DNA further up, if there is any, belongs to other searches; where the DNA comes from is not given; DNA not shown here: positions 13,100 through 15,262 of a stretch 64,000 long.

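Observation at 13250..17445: Low-GC three-gene island encoding an HD-PRTase fusion, a degenerate PRTase-like protein and an unknown protein — a candidate undescribed nucleotide-targeting (defence-like) system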

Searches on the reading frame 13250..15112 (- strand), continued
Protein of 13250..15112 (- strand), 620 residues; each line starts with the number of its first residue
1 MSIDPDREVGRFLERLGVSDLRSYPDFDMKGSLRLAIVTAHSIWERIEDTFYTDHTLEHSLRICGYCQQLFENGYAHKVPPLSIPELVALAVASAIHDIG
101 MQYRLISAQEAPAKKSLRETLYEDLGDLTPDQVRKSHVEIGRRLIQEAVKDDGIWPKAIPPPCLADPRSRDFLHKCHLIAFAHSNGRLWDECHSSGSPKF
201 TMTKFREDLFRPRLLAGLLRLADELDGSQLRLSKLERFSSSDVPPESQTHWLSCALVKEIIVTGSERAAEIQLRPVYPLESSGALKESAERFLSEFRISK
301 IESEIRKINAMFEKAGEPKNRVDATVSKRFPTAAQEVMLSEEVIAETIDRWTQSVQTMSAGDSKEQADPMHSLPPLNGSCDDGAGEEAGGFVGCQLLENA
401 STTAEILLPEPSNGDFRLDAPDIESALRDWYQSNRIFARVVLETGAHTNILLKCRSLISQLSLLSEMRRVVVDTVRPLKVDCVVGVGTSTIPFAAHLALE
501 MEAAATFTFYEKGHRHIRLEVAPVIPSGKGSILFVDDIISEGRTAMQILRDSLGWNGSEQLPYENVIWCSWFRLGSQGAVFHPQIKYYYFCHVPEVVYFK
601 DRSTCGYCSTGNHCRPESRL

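Call 86: search_protein_families(library=pfam, proteins=[L010:73-3459:+, L011:2553-5510:+, L013:7971-11702:+, L014:7929-10472:+, L019:7956-11408:+, L021:7953-11180:+, L048:7884-10124:+, L051:551-2815:+, L015:7869-9032:+, L016:7899-8825:+], max_evalue=0.001)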
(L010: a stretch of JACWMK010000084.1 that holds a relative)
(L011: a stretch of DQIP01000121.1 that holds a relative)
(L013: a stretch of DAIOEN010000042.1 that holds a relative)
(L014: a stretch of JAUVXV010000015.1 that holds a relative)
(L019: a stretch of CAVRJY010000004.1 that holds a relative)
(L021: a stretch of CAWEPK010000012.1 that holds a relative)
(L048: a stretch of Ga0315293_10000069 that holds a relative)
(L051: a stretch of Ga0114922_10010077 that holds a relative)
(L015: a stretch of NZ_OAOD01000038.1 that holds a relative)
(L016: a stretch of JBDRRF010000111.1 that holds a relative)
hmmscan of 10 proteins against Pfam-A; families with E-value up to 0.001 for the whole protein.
L010:73-3459:+ (1128 aa): 35 families (the best 25 are shown)
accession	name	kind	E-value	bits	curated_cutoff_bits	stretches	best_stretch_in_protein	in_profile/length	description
PF00515.34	TPR_1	-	5.1e-143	460.1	27.8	15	1059-1091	1-33/34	Tetratricopeptide repeat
PF07719.23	TPR_2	-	5.4e-123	391.6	27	13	1059-1092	1-34/34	Tetratricopeptide repeat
PF13181.12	TPR_8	-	2.5e-100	320.7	25.7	9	991-1024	1-34/34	Tetratricopeptide repeat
PF13431.12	TPR_17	-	5.7e-89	285.5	24.4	7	1047-1079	1-33/34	Tetratricopeptide repeat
PF13414.12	TPR_11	-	2.8e-87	286.6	26.8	11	1032-1073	1-42/42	TPR repeat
PF13432.12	TPR_16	-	8.3e-75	247.1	32.7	8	1031-1093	3-65/65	Tetratricopeptide repeat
PF13428.12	TPR_14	-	1e-58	190.1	23.5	4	1060-1101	2-43/44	Tetratricopeptide repeat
PF13424.12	TPR_12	-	1.5e-58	195.4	30.1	7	1059-1123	3-75/77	Tetratricopeptide repeat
PF14559.12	TPR_19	-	6.9e-55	183.7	25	5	1001-1062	1-62/68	Tetratricopeptide repeat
PF13176.12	TPR_7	-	1.4e-43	143.6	27.9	0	1061-1090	1-30/36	Tetratricopeptide repeat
PF13174.12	TPR_6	-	1.3e-41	138.8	26.3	0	712-741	3-32/33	Tetratricopeptide repeat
PF13371.12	TPR_9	-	2.6e-37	127.1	35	2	1002-1061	6-65/73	Tetratricopeptide repeat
PF12895.13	ANAPC3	-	1.8e-34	118.3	27.2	3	980-1050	12-81/82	Anaphase-promoting complex, cyclosome, subunit 3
PF24391.1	HD-CE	-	1.2e-32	114.1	27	1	32-247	2-258/263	HD-CE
PF01239.28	PPTA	-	2.1e-30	102.9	29.5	0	565-595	1-31/32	Protein prenyltransferase alpha subunit repeat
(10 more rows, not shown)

L011:2553-5510:+ (985 aa): 5 families
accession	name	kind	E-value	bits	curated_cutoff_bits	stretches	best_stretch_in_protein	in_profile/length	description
PF24391.1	HD-CE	-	5.9e-15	56.1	27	1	24-176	103-253/263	HD-CE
PF06068.19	TIP49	-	1.1e-05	25.3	23.8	1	341-410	41-110/347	TIP49 P-loop domain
PF20720.3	nSTAND3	-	0.00015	21.9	27.2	0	347-383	15-52/155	Novel STAND NTPase 3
PF00004.35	AAA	-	0.00047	21.1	21.2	0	352-427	1-58/131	ATPase family associated with various cellular activities (AAA)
PF24883.2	NPHP3_N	-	0.00082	20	24.8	0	415-468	112-164/164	Nephrocystin 3, N-terminal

L013:7971-11702:+ (1243 aa): 25 families
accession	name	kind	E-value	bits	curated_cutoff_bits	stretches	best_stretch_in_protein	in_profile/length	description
PF13424.12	TPR_12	-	3.4e-74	245.5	30.1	5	575-645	4-77/77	Tetratricopeptide repeat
PF00515.34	TPR_1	-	7.3e-67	219.1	27.8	8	653-683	1-31/34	Tetratricopeptide repeat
PF13374.12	TPR_10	-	8.7e-53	175.4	27.5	3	733-765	2-34/42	Tetratricopeptide repeat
PF13181.12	TPR_8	-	4.7e-51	167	25.7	4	453-485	1-33/34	Tetratricopeptide repeat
PF07719.23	TPR_2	-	2.1e-47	155.8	27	3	653-683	1-31/34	Tetratricopeptide repeat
PF13176.12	TPR_7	-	1.3e-46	153.1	27.9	3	735-769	1-35/36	Tetratricopeptide repeat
PF24391.1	HD-CE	-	2.1e-38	133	27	1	33-234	3-243/263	HD-CE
PF13304.12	AAA_21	-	1.3e-28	101.4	27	1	871-1193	1-304/304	AAA domain, putative AbiEii toxin, Type IV TA system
PF17874.7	TPR_MalT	-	1e-25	91.2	45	4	422-566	10-155/336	MalT-like TPR region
PF14938.12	SNAP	-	5.3e-23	82.3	25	2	706-805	48-147/282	Soluble NSF attachment protein, SNAP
PF13414.12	TPR_11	-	3.4e-20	71.9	26.8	2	660-683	1-24/42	TPR repeat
PF13175.12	AAA_15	-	3e-16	60.5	32.1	1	849-1191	2-373/374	AAA ATPase domain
PF13428.12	TPR_14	-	9.1e-15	54.1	23.5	0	659-681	7-29/44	Tetratricopeptide repeat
PF13432.12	TPR_16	-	9.7e-15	55.1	32.7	1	622-683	6-61/65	Tetratricopeptide repeat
PF13174.12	TPR_6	-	4.6e-13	49.3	26.3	0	655-680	2-27/33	Tetratricopeptide repeat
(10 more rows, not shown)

L014:7929-10472:+ (847 aa): 18 families
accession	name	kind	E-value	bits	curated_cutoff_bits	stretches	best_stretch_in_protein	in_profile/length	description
PF13424.12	TPR_12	-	1.1e-35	122.1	30.1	4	496-565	5-76/77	Tetratricopeptide repeat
PF24391.1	HD-CE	-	4.5e-33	115.5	27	1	34-228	2-235/263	HD-CE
PF07719.23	TPR_2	-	1.6e-28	96.8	27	0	700-721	13-34/34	Tetratricopeptide repeat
PF00515.34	TPR_1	-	4.3e-25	86.9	27.8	1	494-523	1-30/34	Tetratricopeptide repeat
PF13181.12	TPR_8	-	1.4e-23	81.4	25.7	0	688-721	2-34/34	Tetratricopeptide repeat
PF13374.12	TPR_10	-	5.9e-18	64.7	27.5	0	495-523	3-31/42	Tetratricopeptide repeat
PF13428.12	TPR_14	-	2.1e-12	46.8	23.5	0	662-694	10-42/44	Tetratricopeptide repeat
PF14559.12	TPR_19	-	1.1e-09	38.9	25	0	670-721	8-58/68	Tetratricopeptide repeat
PF13431.12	TPR_17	-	1.5e-09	37.8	24.4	0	710-739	1-30/34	Tetratricopeptide repeat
PF13174.12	TPR_6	-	2e-09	37.9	26.3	0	656-685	3-32/33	Tetratricopeptide repeat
PF13432.12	TPR_16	-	3.7e-09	37.3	32.7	0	669-721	13-64/65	Tetratricopeptide repeat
PF14938.12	SNAP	-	4e-09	36.8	25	1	471-604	52-185/282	Soluble NSF attachment protein, SNAP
PF17874.7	TPR_MalT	-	2.5e-08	34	45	1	417-530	43-158/336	MalT-like TPR region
PF13176.12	TPR_7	-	3.5e-08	33.3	27.9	0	619-642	4-27/36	Tetratricopeptide repeat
PF23914.1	TPR_CcmH_CycH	-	2.9e-07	30.9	42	0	700-738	62-100/158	Cytochrome c-type biogenesis protein H TPR domain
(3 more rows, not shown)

L019:7956-11408:+ (1150 aa): 19 families
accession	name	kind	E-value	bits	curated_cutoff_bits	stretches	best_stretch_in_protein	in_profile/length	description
PF13424.12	TPR_12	-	2.8e-51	172.1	30.1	4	952-1024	3-77/77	Tetratricopeptide repeat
PF07719.23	TPR_2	-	2.4e-34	115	27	1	994-1024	3-33/34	Tetratricopeptide repeat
PF13374.12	TPR_10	-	3.5e-31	106.7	27.5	0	834-865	4-35/42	Tetratricopeptide repeat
PF24391.1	HD-CE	-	4e-31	109.1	27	1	39-230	4-224/263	HD-CE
PF00515.34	TPR_1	-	1.8e-26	91.2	27.8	1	994-1023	3-32/34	Tetratricopeptide repeat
PF13414.12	TPR_11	-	2.9e-19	68.9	26.8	1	881-903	3-25/42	TPR repeat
PF17874.7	TPR_MalT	-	5.7e-13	49.3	45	1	799-938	47-187/336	MalT-like TPR region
PF13181.12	TPR_8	-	1.1e-12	47.4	25.7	0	995-1023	4-32/34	Tetratricopeptide repeat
PF14938.12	SNAP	-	3.5e-11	43.5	25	1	809-901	52-144/282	Soluble NSF attachment protein, SNAP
PF24885.1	TPR_NPHP3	-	3.9e-09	36.7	100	1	812-944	76-215/239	Nephrocystin-3 TPR domain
PF09976.15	TPR_21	-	5.3e-09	36.5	25.5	0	868-919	141-192/193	Tetratricopeptide repeat-like domain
PF02810.21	SEC-C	-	1.3e-08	35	20.4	1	1130-1146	1-17/19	SEC-C motif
PF13428.12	TPR_14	-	2e-08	34.6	23.5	0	840-862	9-31/44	Tetratricopeptide repeat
PF13176.12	TPR_7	-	4.8e-08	32.9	27.9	0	954-988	1-35/36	Tetratricopeptide repeat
PF13432.12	TPR_16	-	1.8e-07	31.9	32.7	0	724-783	4-61/65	Tetratricopeptide repeat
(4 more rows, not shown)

L021:7953-11180:+ (1075 aa): 14 families
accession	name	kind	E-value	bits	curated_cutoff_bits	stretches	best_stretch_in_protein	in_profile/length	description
PF13424.12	TPR_12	-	9.5e-57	189.6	30.1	6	721-794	2-77/77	Tetratricopeptide repeat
PF13374.12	TPR_10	-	2.6e-43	145.3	27.5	3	922-954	2-34/42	Tetratricopeptide repeat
PF00515.34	TPR_1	-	3.6e-23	80.8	27.8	0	842-872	1-31/34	Tetratricopeptide repeat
PF07719.23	TPR_2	-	3.6e-23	80.1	27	0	722-753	1-32/34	Tetratricopeptide repeat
PF24391.1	HD-CE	-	6.6e-20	72.3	27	1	40-216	32-240/263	HD-CE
PF17874.7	TPR_MalT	-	8.2e-11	42.2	45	1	769-878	47-158/336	MalT-like TPR region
PF13181.12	TPR_8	-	3.1e-10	39.8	25.7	0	722-753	1-32/34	Tetratricopeptide repeat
PF02810.21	SEC-C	-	9.8e-10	38.6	20.4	1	1057-1075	1-19/19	SEC-C motif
PF13432.12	TPR_16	-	1.6e-05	25.7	32.7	0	692-753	5-62/65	Tetratricopeptide repeat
PF13428.12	TPR_14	-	2.7e-05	24.9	23.5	0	723-754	2-33/44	Tetratricopeptide repeat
PF13176.12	TPR_7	-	4.5e-05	23.7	27.9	0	729-754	6-31/36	Tetratricopeptide repeat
PF07721.20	TPR_4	-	0.00024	21.8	27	0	685-709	2-26/26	Tetratricopeptide repeat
PF13414.12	TPR_11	-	0.00025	21.1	26.8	0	891-912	3-24/42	TPR repeat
PF24885.1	TPR_NPHP3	-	0.00027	20.8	100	0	840-956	97-217/239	Nephrocystin-3 TPR domain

L048:7884-10124:+ (746 aa): 23 families
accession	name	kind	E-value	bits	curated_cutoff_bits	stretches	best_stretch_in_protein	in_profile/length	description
PF13424.12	TPR_12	-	5e-60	200.1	30.1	4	415-485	4-76/77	Tetratricopeptide repeat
PF00515.34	TPR_1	-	8e-49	162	27.8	4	694-723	1-30/34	Tetratricopeptide repeat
PF13374.12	TPR_10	-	3.1e-45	151.4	27.5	2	417-447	5-35/42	Tetratricopeptide repeat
PF24391.1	HD-CE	-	2.7e-34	119.5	27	1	37-223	1-226/263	HD-CE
PF07719.23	TPR_2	-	4.1e-34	114.3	27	1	418-445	5-32/34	Tetratricopeptide repeat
PF13176.12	TPR_7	-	1.3e-31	106.4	27.9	0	416-443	1-28/36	Tetratricopeptide repeat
PF13181.12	TPR_8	-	4.1e-31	104.9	25.7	1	696-721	3-28/34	Tetratricopeptide repeat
PF17874.7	TPR_MalT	-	5.1e-24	85.6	45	3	423-603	10-190/336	MalT-like TPR region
PF13432.12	TPR_16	-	1.9e-19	70.2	32.7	1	661-722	4-59/65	Tetratricopeptide repeat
PF13414.12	TPR_11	-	8.9e-16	57.8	26.8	0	701-721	1-21/42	TPR repeat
PF14938.12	SNAP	-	5.5e-13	49.4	25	2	623-729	44-150/282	Soluble NSF attachment protein, SNAP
PF13428.12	TPR_14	-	3.3e-12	46.2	23.5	0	422-445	9-32/44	Tetratricopeptide repeat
PF01966.28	HD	-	4.1e-09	37.2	22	1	55-184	12-114/116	HD domain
PF13174.12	TPR_6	-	1.8e-08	34.9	26.3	0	419-443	5-29/33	Tetratricopeptide repeat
PF10345.15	Cohesin_load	-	3.1e-07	29.6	25.8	0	365-528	397-562/585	Cohesin loading factor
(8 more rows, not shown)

L051:551-2815:+ (754 aa): 20 families
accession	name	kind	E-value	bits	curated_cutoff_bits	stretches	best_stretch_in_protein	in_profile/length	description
PF13424.12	TPR_12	-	9.4e-75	247.3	30.1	6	537-607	3-75/77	Tetratricopeptide repeat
PF00515.34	TPR_1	-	2.4e-55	182.7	27.8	8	417-447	1-31/34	Tetratricopeptide repeat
PF13374.12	TPR_10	-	1.3e-42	143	27.5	2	537-569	2-34/42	Tetratricopeptide repeat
PF13176.12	TPR_7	-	1.4e-40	134.3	27.9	2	579-608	1-30/36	Tetratricopeptide repeat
PF13181.12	TPR_8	-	7.4e-40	132.1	25.7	3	417-447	1-31/34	Tetratricopeptide repeat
PF07719.23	TPR_2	-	8.5e-40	132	27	3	417-448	1-32/34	Tetratricopeptide repeat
PF24391.1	HD-CE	-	6.3e-38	131.4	27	1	39-227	2-229/263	HD-CE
PF17874.7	TPR_MalT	-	1.6e-24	87.3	45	2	461-604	44-188/336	MalT-like TPR region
PF13428.12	TPR_14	-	1.8e-15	56.3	23.5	0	585-607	9-31/44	Tetratricopeptide repeat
PF13174.12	TPR_6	-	8.5e-12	45.3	26.3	0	582-603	5-26/33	Tetratricopeptide repeat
PF13431.12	TPR_17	-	2.4e-11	43.4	24.4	0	617-637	13-33/34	Tetratricopeptide repeat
PF13432.12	TPR_16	-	1.4e-10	41.8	32.7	0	544-606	4-60/65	Tetratricopeptide repeat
PF01535.26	PPR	-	8.3e-10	38.7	25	0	507-522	10-25/31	PPR repeat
PF13414.12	TPR_11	-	1.4e-09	37.9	26.8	0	424-448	1-25/42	TPR repeat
PF17139.9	DUF5112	-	1.3e-07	31.8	29.4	0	592-645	15-66/266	Domain of unknown function (DUF5112)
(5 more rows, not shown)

L015:7869-9032:+ (387 aa): 1 family
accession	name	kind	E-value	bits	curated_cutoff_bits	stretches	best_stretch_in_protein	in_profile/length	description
PF24391.1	HD-CE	-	2.2e-38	132.9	27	1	44-244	3-228/263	HD-CE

L016:7899-8825:+ (308 aa): 1 family
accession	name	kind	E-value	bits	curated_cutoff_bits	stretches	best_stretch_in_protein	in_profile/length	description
PF24391.1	HD-CE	-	2.5e-27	96.7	27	1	41-255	1-245/263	HD-CE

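Call 87: find_encoding_contigs(protein=P0001, flank=10000, max_places=3)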
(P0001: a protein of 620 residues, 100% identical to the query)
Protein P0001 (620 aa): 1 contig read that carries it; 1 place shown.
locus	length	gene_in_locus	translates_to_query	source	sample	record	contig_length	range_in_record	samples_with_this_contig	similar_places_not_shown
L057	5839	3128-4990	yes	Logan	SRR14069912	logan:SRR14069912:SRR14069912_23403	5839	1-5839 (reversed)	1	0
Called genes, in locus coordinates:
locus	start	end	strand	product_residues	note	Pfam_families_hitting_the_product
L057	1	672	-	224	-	?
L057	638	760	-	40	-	-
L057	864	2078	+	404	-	-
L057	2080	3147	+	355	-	-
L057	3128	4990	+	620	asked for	PF24391:HD-CE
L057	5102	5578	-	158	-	-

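Call 107: search_protein_families(library=pfam, alignment_id=A4, max_evalue=0.1)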
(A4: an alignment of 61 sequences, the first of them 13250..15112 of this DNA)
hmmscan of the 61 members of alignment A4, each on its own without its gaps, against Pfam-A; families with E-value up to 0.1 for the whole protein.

A. member 1, window:13250-15112:- (620 aa): 2 families
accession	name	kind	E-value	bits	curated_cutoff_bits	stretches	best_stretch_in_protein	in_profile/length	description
PF24391.1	HD-CE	-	1.3e-18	68.1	27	1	52-257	4-217/263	HD-CE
PF00156.33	Pribosyltran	-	0.028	14.2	26.3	1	477-545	27-103/158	Phosphoribosyl transferase domain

B. families by the number of members that match (of 61 scanned): 23 families
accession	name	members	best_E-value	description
PF24391.1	HD-CE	61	7.1e-25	HD-CE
PF00156.33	Pribosyltran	55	1.2e-09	Phosphoribosyl transferase domain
PF01966.28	HD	32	1.5e-06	HD domain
PF14681.12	UPRTase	9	8.5e-05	Uracil phosphoribosyltransferase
PF24390.1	PRTase-CE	5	2.5e-06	PRTase-CE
PF21447.3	Ppx-GppA_III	2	0.0029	Ppx/GppA phosphatase, domain III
PF15609.12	PRTase_2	2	0.042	Phosphoribosyl transferase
PF14890.11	Intein_splicing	1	0.00089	Intein splicing domain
PF18019.7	Cas3_HD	1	0.0027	Cas3, HD domain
PF14026.12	SCO4226-like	1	0.0027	Nickel responsive protein SCO4226-like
PF24939.1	DUF7756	1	0.0069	Domain of unknown function (DUF7756)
PF00465.25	Fe-ADH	1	0.019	Iron-containing alcohol dehydrogenase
PF13411.12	MerR_1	1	0.031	MerR HTH family regulatory protein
PF12781.13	AAA_9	1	0.032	ATP-binding dynein motor region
PF13454.12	NAD_binding_9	1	0.047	FAD-NAD(P)-binding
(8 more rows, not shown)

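Call 109: search_dna_similar(query=window:13250-15112:-, collection=plasmids, mode=protein, max_evalue=0.001, max_rows=15)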
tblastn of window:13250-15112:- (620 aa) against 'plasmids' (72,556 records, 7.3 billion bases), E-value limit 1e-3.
No match.

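Call 110: search_dna_similar(query=window:13250-15112:-, collection=phages, mode=protein, max_evalue=0.001, max_rows=15)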
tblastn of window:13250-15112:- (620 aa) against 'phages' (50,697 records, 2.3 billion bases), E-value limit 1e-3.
No match.

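Call 118: fold_search(model_id=the predicted structure, library=viral)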
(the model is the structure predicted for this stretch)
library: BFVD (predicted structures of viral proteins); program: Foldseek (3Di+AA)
matches with E <= 10: 314; with E <= 0.001: 2
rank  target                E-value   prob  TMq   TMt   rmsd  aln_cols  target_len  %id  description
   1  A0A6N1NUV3            1.8e-05  1.00  0.19  0.22  21.6       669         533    9  adenine phosphoribosyltransferase [Tupanvirus soda lake]
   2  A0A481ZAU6            7.0e-04  1.00  0.18  0.56   5.0       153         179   13  Phosphoribosyl transferase domain protein [Pithovirus LCPAC304]
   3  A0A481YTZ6            1.0e-03  1.00  0.20  0.28   4.8       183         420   15  Phosphoribosyl transferase [Marseillevirus LCMAC101]
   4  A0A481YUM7            1.3e-03  1.00  0.20  0.30   5.1       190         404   16  Uridine 5'-monophosphate synthase [Marseillevirus LCMAC103]
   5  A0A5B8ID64            1.3e-03  1.00  0.18  0.58   3.7       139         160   18  orotate phosphoribosyltransferase (Fragment) [Mimiviridae sp. ChoanoV1]
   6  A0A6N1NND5            1.8e-03  1.00  0.17  0.28   8.3       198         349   11  Phosphoribosyl transferase domain protein [Tupanvirus soda lake]
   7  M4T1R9                2.5e-03  1.00  0.14  0.52   5.7       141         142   17  Phosphoribosyl transferase [Cellulophaga phage phiST]
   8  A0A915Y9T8            3.7e-03  1.00  0.15  0.53   5.7       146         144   12  (no name in the UniProt tables at hand)
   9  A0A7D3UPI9            1.5e-02  1.00  0.21  0.30   4.8       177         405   15  Uridine 5'-monophosphate synthase [Fadolivirus FV1/VV64]
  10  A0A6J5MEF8            1.6e-02  0.99  0.16  0.44   8.1       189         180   10  Hpt Hypoxanthine-guanine phosphoribosyltransferase [uncultured Caudovirales phage]
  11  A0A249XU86            1.9e-02  0.98  0.15  0.33  19.1       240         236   14  Phosphoribosyl transferase [Mycobacterium phage Kimona]
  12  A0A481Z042            2.8e-02  0.57  0.09  0.09  15.7       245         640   10  Orotidine 5'-phosphate decarboxylase [Marseillevirus LCMAC202]
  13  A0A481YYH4            3.1e-02  0.99  0.13  0.23   8.5       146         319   11  adenine phosphoribosyltransferase [Marseillevirus LCMAC201]
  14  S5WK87                3.6e-02  0.84  0.18  0.36  12.3       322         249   11  Putative metal-dependent phosphohydrolase [Pseudomonas phage PaBG]
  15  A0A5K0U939            4.1e-02  1.00  0.17  0.23   6.6       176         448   17  adenine phosphoribosyltransferase [Yasminevirus sp. GU-2018]
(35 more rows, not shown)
